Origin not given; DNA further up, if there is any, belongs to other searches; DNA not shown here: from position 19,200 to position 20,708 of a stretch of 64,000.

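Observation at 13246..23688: Mvh-type [NiFe] hydrogenase wired to a Qmo-like membrane module instead of HdrBC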

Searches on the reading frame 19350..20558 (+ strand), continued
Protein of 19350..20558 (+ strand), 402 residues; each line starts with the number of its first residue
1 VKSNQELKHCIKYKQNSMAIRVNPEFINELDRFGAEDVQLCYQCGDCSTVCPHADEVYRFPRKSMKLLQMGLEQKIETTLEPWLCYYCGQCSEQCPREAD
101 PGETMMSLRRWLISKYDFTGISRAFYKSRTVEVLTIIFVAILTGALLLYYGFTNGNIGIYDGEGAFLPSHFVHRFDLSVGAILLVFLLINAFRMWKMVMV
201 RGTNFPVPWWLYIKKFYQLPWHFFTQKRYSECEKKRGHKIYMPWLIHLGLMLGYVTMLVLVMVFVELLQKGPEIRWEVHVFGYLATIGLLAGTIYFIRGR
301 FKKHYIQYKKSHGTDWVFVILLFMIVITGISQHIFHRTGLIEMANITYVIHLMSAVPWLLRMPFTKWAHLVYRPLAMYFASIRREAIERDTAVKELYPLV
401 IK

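Call 74: predict_structure(alignment_id=A1)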
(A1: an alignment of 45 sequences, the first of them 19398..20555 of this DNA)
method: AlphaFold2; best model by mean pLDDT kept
length: 386 residues; sequences in the alignment: 45
mean_pLDDT: 91.4   pTM: 0.91
mean pLDDT of the five models: 91.4, 91.1, 90.3, 90.1, 90.0
residues with pLDDT >= 90: 292; 70-90: 78; 50-70: 16; < 50: 0
segments of 3 or more residues with pLDDT < 50: none
pLDDT, mean of each block of 10 residues (from residue 1): 87 94 72 71 86 95 94 87 91 97 97 97 97 88 74 91 96 97 95 98 95 85 83 94 93 82 94 97 94 94 97 95 92 96 94 94 96 96 92
secondary structure, 60 per line:
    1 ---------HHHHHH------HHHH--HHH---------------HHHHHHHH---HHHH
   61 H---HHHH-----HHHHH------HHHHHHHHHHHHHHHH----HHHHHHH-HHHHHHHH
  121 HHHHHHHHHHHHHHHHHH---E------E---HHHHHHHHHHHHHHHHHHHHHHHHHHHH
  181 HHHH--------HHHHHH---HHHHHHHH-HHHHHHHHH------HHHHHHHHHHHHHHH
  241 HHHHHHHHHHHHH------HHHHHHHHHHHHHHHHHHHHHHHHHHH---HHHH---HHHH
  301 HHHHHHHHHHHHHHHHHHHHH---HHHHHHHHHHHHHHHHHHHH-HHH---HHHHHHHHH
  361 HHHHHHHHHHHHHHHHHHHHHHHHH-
elements in order: H10-15 H22-25 H46-53 H57-61 H65-68 H74-78 H85-100 H105-111 H113-138 H153-184 H193-198 H202-209 H211-219 H226-253 H260-286 H290-293 H297-321 H325-344 H352-385

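Call 76: fold_search(model_id=the predicted structure, library=pdb)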
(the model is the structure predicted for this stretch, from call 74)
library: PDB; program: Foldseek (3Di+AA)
matches with E <= 10: 306; with E <= 0.001: 0
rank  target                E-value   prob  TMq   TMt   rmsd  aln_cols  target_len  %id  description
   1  5odc_I                2.4e-02  1.00  0.23  0.49  10.0       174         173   18  Heterodisulfide reductase / [NiFe]-hydrogenase complex from Methanothermococcus thermolithotrophicus at 2.3 A resoluti (released 2017-08-30)
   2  7bkb_C                3.0e-02  1.00  0.22  0.44   2.3        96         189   33  Formate dehydrogenase - heterodisulfide reductase - formylmethanofuran dehydrogenase complex from Methanospirillum hun (released 2021-09-29)
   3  5odc_C                7.4e-02  1.00  0.23  0.46   8.9       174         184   19  Heterodisulfide reductase / [NiFe]-hydrogenase complex from Methanothermococcus thermolithotrophicus at 2.3 A resoluti (released 2017-08-30)
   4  5odh_I                9.8e-02  1.00  0.23  0.46   3.0       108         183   24  Heterodisulfide reductase / [NiFe]-hydrogenase complex from Methanothermococcus thermolithotrophicus soaked with heter (released 2017-08-30)
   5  8rwn_C                1.4e-01  1.00  0.23  0.46   2.6       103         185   26  CryoEM structure of the Hdr(ABC)2 subunits of the Elp-Hdr complex of Methanothermobacter marburgensis (released 2025-05-14)
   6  8rvu_C                1.9e-01  1.00  0.23  0.46   2.6       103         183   26  CryoEM structure of the Elp-Hdr complex of Methanothermobacter marburgensis state 2 (composite structure) (released 2025-05-14)
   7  8rvu_c                2.0e-01  1.00  0.23  0.46   2.6       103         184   26  CryoEM structure of the Elp-Hdr complex of Methanothermobacter marburgensis state 2 (composite structure) (released 2025-05-14)
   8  9ojn                  2.5e-01  0.95  0.28  0.16   9.8       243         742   15  Structure of Mycobacterium smegmatis EtfD (released 2025-05-21)
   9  4yay                  4.0e-01  0.09  0.12  0.12  26.0       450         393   10  XFEL structure of human Angiotensin Receptor (released 2015-04-22)
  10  7p3r_B                4.7e-01  0.15  0.15  0.16  41.0       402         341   10  Helical structure of the toxin MakA from Vibrio cholera (released 2022-02-23)
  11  8t1p_C                5.3e-01  0.15  0.16  0.13  25.3       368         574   10  Heterodimeric ABC transporter BmrCD in the occluded conformation bound to ADPVi: BmrCD_OC-ADPVi (released 2023-11-15)
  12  4l6r                  6.3e-01  0.18  0.20  0.20  29.1       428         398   14  Structure of the class B human glucagon G protein coupled receptor (released 2013-07-24)
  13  9inh_D                6.6e-01  0.16  0.19  0.15  23.0       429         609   12  Cryo-EM structure of human XPR1 in complex with InsP6 in outward-facing state (SPX visible)-in the presence of KIDINS2 (released 2025-04-02)
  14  7wc8                  9.5e-01  0.07  0.13  0.14  27.1       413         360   13  Crystal structure of serotonin 2A receptor in complex with lumateperone (released 2022-01-26)
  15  4zud                  9.9e-01  0.11  0.18  0.18  24.1       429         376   10  Crystal Structure of Human Angiotensin Receptor in Complex with Inverse Agonist Olmesartan at 2.8A resolution. (released 2015-10-07)
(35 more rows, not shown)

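Call 77: search_protein_families(library=pfam, alignment_id=A1, max_evalue=0.01)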
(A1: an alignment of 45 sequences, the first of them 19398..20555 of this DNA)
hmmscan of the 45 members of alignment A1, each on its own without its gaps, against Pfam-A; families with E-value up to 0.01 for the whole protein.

A. member 1, window:19398-20555:+ (386 aa): 8 families
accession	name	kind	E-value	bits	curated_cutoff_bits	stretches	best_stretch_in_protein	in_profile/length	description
PF13183.11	Fer4_8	-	1.1e-07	32.7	27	1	22-82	2-67/68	4Fe-4S dicluster domain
PF13237.11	Fer4_10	-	1.6e-07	31.6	25.5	1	21-80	5-53/53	4Fe-4S dicluster domain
PF12838.12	Fer4_7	-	7.9e-07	29.9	27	1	25-83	2-52/52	4Fe-4S dicluster domain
PF13187.11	Fer4_9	-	8.2e-07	29.4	27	1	25-82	2-50/52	4Fe-4S dicluster domain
PF13534.11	Fer4_17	-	2e-06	28.7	22.2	1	25-83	2-60/61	4Fe-4S dicluster domain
PF25160.1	LdpA_Fe-S-bd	-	2.5e-06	27.6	27.6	1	23-38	26-41/49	LdpA Fe-S cluster-binding domain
PF00037.32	Fer4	-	0.0002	21.5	21.1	0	68-83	7-22/24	4Fe-4S binding domain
PF02665.19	Nitrate_red_gam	-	0.0018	18.4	22.9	1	234-322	58-146/217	Nitrate reductase gamma subunit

B. families by the number of members that match (of 45 scanned): 19 families
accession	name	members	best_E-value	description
PF13183.11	Fer4_8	45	1.6e-10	4Fe-4S dicluster domain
PF13534.11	Fer4_17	45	1.2e-09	4Fe-4S dicluster domain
PF13187.11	Fer4_9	45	1.3e-09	4Fe-4S dicluster domain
PF13237.11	Fer4_10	44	4.2e-09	4Fe-4S dicluster domain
PF12838.12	Fer4_7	43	4.3e-08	4Fe-4S dicluster domain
PF25160.1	LdpA_Fe-S-bd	36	2.9e-07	LdpA Fe-S cluster-binding domain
PF00037.32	Fer4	27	5.5e-06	4Fe-4S binding domain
PF13484.11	Fer4_16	27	5.5e-06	4Fe-4S double cluster binding domain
PF02665.19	Nitrate_red_gam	26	4.1e-08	Nitrate reductase gamma subunit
PF12797.12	Fer4_2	14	0.00015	4Fe-4S binding domain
PF14697.11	Fer4_21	13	0.00036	4Fe-4S dicluster domain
PF12800.12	Fer4_4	9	1.3e-05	4Fe-4S binding domain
PF12837.12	Fer4_6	4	0.00086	4Fe-4S binding domain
PF12798.12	Fer4_3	2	0.0031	4Fe-4S binding domain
PF03956.18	Lys_export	1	0.002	Lysine exporter LysO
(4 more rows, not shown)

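Call 84: search_protein_families(library=pfam, proteins=[P0128, P0138, P0152, P0270, P0203, P0265, P0234], max_evalue=0.0001)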
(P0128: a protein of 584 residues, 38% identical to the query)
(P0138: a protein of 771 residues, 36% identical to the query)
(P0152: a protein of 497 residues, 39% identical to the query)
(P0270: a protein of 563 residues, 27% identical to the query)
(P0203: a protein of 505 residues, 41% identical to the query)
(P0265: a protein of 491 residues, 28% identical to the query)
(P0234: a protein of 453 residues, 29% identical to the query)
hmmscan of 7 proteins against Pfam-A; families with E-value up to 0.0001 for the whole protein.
P0128 (584 aa): 7 families
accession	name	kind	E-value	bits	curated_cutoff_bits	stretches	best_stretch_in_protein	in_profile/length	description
PF13183.11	Fer4_8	-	9.5e-19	68.1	27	2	25-86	1-67/68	4Fe-4S dicluster domain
PF13534.11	Fer4_17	-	3.5e-17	63.1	22.2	2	387-446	2-61/61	4Fe-4S dicluster domain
PF13187.11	Fer4_9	-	3.2e-15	56.3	27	2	387-444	2-50/52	4Fe-4S dicluster domain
PF12838.12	Fer4_7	-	9.6e-13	48.8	27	2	29-87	2-52/52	4Fe-4S dicluster domain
PF13237.11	Fer4_10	-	1.4e-10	41.4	25.5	1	386-442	8-53/53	4Fe-4S dicluster domain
PF14697.11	Fer4_21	-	3.2e-05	24.4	35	0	386-443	7-53/59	4Fe-4S dicluster domain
PF25160.1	LdpA_Fe-S-bd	-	5.7e-05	23.3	27.6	0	68-86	23-41/49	LdpA Fe-S cluster-binding domain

P0138 (771 aa): 6 families
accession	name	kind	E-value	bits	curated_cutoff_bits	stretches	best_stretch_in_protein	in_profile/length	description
PF02754.22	CCG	-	3.1e-25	88.5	20.6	2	635-722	1-84/85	Cysteine-rich domain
PF13183.11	Fer4_8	-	3.2e-19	69.7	27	2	385-445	3-68/68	4Fe-4S dicluster domain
PF13534.11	Fer4_17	-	5.3e-12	46.5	22.2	2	386-445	1-60/61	4Fe-4S dicluster domain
PF13187.11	Fer4_9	-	4e-11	43.2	27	2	387-444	2-50/52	4Fe-4S dicluster domain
PF13237.11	Fer4_10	-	4.2e-10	39.8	25.5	1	385-442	7-53/53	4Fe-4S dicluster domain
PF12838.12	Fer4_7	-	3.5e-07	31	27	1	24-83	1-52/52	4Fe-4S dicluster domain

P0152 (497 aa): 8 families
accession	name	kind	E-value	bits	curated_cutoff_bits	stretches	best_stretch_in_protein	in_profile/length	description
PF13085.11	Fer2_3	-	4.3e-29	101.1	27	1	3-106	1-106/107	2Fe-2S iron-sulfur cluster binding domain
PF13183.11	Fer4_8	-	5.7e-11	43.2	27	1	144-211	4-68/68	4Fe-4S dicluster domain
PF12838.12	Fer4_7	-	2.6e-08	34.6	27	1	145-211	2-52/52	4Fe-4S dicluster domain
PF13534.11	Fer4_17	-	2.5e-07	31.6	22.2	1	145-211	2-60/61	4Fe-4S dicluster domain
PF13237.11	Fer4_10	-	2.6e-07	30.9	25.5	1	141-208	5-53/53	4Fe-4S dicluster domain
PF13187.11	Fer4_9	-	1.4e-06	28.7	27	1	145-210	2-50/52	4Fe-4S dicluster domain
PF00037.32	Fer4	-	8.1e-06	25.9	21.1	1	139-157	2-20/24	4Fe-4S binding domain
PF13484.11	Fer4_16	-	8.5e-06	26.9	30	1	145-209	2-65/66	4Fe-4S double cluster binding domain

P0270 (563 aa): 4 families
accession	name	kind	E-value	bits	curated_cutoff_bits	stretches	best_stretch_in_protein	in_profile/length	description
PF13183.11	Fer4_8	-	6e-09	36.7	27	1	23-83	2-67/68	4Fe-4S dicluster domain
PF13187.11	Fer4_9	-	4.3e-06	27.1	27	1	25-84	1-51/52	4Fe-4S dicluster domain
PF13534.11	Fer4_17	-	6.1e-05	23.9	22.2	0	25-83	1-59/61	4Fe-4S dicluster domain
PF02665.19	Nitrate_red_gam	-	8.4e-05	22.7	22.9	0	237-319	63-143/217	Nitrate reductase gamma subunit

P0203 (505 aa): 6 families
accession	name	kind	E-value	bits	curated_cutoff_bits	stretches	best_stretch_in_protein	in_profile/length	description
PF13183.11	Fer4_8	-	3.6e-10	40.7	27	1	268-327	4-68/68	4Fe-4S dicluster domain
PF13534.11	Fer4_17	-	1.1e-08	35.9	22.2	1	269-327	2-60/61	4Fe-4S dicluster domain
PF02754.22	CCG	-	3.1e-08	34.1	20.6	1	405-471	16-81/85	Cysteine-rich domain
PF13237.11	Fer4_10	-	9.2e-08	32.3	25.5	1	267-324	7-53/53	4Fe-4S dicluster domain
PF13187.11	Fer4_9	-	2e-07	31.4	27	1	269-326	2-50/52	4Fe-4S dicluster domain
PF12838.12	Fer4_7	-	9.5e-06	26.4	27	1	268-327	1-52/52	4Fe-4S dicluster domain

P0265 (491 aa): 3 families
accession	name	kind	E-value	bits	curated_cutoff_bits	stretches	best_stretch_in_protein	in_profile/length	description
PF13183.11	Fer4_8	-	6.1e-09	36.7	27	1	24-84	2-67/68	4Fe-4S dicluster domain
PF13534.11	Fer4_17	-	6.3e-06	27.1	22.2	1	26-84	1-59/61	4Fe-4S dicluster domain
PF13187.11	Fer4_9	-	2.8e-05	24.5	27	1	26-85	1-51/52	4Fe-4S dicluster domain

P0234 (453 aa): 3 families
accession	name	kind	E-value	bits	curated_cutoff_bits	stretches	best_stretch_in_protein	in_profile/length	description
PF13183.11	Fer4_8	-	4e-07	30.9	27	1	98-158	2-67/68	4Fe-4S dicluster domain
PF13187.11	Fer4_9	-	3.8e-06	27.3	27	1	100-159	1-51/52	4Fe-4S dicluster domain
PF13534.11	Fer4_17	-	2e-05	25.5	22.2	1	100-158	1-59/61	4Fe-4S dicluster domain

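Call 87: find_homologous_proteins(query=L065:3834-4943:+, max_evalue=1e-40)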
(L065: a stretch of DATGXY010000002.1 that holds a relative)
Query L065:3834-4943:+ (370 aa): 3040 proteins with E <= 1e-40 among 8000 candidates; the best 120 are listed.
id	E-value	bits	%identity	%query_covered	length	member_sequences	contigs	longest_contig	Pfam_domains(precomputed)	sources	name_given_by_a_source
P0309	1.0e-229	780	87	100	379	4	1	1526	PF00037.33,PF13484.12,PF12838.13,PF13534.12,PF25160.2,PF13237.12,PF13183.12,PF13187.12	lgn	-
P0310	7.2e-226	768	86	100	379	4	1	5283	PF00037.33,PF12838.13,PF13534.12,PF25160.2,PF13237.12,PF13183.12,PF13187.12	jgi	jgi:quinone-modifying oxidoreductase subunit QmoC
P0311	3.6e-223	759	86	100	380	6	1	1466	PF00037.33,PF12838.13,PF13534.12,PF25160.2,PF13237.12,PF13183.12,PF13187.12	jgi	-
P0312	3.2e-219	746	84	99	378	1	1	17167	PF00037.33,PF12838.13,PF13534.12,PF25160.2,PF13237.12,PF13183.12,PF13187.12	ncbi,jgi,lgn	-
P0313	1.8e-217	740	83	100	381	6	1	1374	PF00037.33,PF12838.13,PF13534.12,PF25160.2,PF13237.12,PF13183.12,PF13187.12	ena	-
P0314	2.2e-217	740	84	99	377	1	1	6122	PF00037.33,PF12838.13,PF13534.12,PF25160.2,PF13237.12,PF13183.12,PF13187.12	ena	-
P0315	6.8e-184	629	71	100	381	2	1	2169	PF12838.13,PF13534.12,PF13237.12,PF13183.12,PF13187.12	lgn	-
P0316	2.5e-183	628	72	100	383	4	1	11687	PF12838.13,PF13534.12,PF13237.12,PF13183.12,PF13187.12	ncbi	-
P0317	2.6e-183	628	70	99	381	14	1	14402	PF00037.33,PF13484.12,PF12838.13,PF13534.12,PF25160.2,PF13237.12,PF13183.12,PF13187.12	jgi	jgi:ferredoxin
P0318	1.1e-181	622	71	100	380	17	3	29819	PF12838.13,PF13534.12,PF13237.12,PF13183.12,PF13187.12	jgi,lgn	jgi:heterodisulfide reductase subunit C/quinone-modifying oxidoreductase subunit QmoC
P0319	8.8e-181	619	70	100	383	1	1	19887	PF12838.13,PF13534.12,PF13237.12,PF13183.12,PF13187.12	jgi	jgi:ferredoxin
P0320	1.5e-180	619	71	100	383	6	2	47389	PF12838.13,PF13534.12,PF13237.12,PF13183.12,PF13187.12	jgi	jgi:ferredoxin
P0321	1.5e-180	618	71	100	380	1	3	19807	PF12838.13,PF13534.12,PF13237.12,PF13183.12,PF13187.12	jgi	jgi:quinone-modifying oxidoreductase, subunit QmoC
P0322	4.1e-180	617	69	99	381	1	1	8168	PF00037.33,PF13484.12,PF12838.13,PF13534.12,PF13237.12,PF13183.12,PF13187.12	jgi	jgi:quinone-modifying oxidoreductase subunit QmoC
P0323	5.3e-180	617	69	100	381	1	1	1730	PF00037.33,PF13484.12,PF12838.13,PF13534.12,PF25160.2,PF13237.12,PF13183.12,PF13187.12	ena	-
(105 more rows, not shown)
